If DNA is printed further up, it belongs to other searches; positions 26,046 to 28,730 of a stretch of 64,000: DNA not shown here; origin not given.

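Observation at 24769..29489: Four-gene array after rsmA: TIR-like effector-style protein plus DUF6273-like repeat proteins plus acidic-tailed GtrA-like protein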

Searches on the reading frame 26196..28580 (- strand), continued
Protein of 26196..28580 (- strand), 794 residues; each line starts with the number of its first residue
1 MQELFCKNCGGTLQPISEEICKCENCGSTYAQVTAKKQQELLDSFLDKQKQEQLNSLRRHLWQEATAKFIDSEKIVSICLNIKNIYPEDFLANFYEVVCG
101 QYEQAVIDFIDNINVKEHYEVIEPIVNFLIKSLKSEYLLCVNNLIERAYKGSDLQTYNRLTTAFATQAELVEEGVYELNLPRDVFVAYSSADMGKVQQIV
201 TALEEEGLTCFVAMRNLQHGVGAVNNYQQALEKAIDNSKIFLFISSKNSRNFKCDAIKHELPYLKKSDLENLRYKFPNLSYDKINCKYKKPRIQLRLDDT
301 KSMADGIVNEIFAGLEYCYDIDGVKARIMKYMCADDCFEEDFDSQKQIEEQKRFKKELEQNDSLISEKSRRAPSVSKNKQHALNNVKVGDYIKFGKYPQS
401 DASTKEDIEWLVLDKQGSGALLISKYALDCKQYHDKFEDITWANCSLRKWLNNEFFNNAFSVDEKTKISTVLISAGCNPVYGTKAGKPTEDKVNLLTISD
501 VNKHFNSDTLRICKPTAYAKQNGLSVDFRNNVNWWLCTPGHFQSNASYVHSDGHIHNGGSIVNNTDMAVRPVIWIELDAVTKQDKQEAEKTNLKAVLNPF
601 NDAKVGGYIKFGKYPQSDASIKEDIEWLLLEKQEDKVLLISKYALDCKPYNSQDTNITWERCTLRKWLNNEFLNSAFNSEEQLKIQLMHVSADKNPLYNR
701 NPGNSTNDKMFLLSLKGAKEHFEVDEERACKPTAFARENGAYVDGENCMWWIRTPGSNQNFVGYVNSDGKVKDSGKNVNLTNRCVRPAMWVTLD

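Call 87: find_encoding_contigs(protein=P0090, flank=8000, max_places=1)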
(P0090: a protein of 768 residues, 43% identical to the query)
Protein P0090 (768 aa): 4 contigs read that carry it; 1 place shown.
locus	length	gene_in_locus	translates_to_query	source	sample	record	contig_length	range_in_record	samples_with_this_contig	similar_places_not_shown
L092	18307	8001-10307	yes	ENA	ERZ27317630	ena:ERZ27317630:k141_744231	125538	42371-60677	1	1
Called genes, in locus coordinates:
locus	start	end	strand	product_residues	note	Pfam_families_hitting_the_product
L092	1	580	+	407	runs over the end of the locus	PF23750:RsgI_M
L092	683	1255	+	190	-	PF04542:Sigma70_r2, PF08281:Sigma70_r4_2, PF04545:Sigma70_r4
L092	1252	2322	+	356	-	PF23750:RsgI_M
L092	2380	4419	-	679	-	PF02734:Dak2, PF21645:FakA-like_M, PF13684:FakA-like_C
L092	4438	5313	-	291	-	PF02645:DegV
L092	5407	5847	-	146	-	PF01978:TrmB, PF01047:MarR, PF12802:MarR_2, PF13463:HTH_27 (faint), PF25212:HVO_A0114 (weak), PF25213:HVO_A0261_N (faint)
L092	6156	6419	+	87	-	PF01649:Ribosomal_S20p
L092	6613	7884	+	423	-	PF01966:HD, PF13286:HD_assoc (faint)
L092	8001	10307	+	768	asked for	PF13676:TIR_2, PF12773:DZR, PF13240:Zn_Ribbon_1 (weak), PF13306:LRR_5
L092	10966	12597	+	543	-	PF13320:GH123_cat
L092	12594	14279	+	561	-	-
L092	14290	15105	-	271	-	PF10114:PocR, PF12833:HTH_18, PF00165:HTH_AraC (weak)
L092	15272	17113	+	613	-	-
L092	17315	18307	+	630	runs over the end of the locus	-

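Call 88: find_encoding_contigs(protein=P0117, flank=8000, max_places=1)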
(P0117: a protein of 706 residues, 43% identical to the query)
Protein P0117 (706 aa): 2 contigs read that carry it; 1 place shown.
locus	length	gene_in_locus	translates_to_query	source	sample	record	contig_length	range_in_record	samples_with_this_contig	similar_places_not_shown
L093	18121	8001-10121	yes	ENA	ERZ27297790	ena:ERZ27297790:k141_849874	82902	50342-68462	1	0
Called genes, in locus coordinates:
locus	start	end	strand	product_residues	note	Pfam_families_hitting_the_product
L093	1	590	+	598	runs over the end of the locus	PF19583:ODP, PF00753:Lactamase_B, PF12724:Flavodoxin_5 (weak), PF01613:Flavin_Reduct, PF21349:RUBY_RBDX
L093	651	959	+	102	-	-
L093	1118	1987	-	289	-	PF26351:DUF8091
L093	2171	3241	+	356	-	PF13180:PDZ_2 (weak), PF17820:PDZ_6 (faint), PF05580:Peptidase_S55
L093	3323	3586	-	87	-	-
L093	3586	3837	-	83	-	PF02661:Fic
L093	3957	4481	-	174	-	-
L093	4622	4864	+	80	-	PF12844:HTH_19 (weak), PF13443:HTH_26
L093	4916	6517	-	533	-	PF03553:Na_H_antiporter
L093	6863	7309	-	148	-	-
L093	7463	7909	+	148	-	PF03862:SpoVAC_SpoVAEB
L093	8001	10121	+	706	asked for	PF13676:TIR_2 (weak), PF13306:LRR_5, PF13855:LRR_8 (faint), PF13306:LRR_5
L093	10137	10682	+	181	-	PF01797:Y1_Tnp (weak)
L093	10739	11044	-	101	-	-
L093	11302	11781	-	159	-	PF02590:SPOUT_MTase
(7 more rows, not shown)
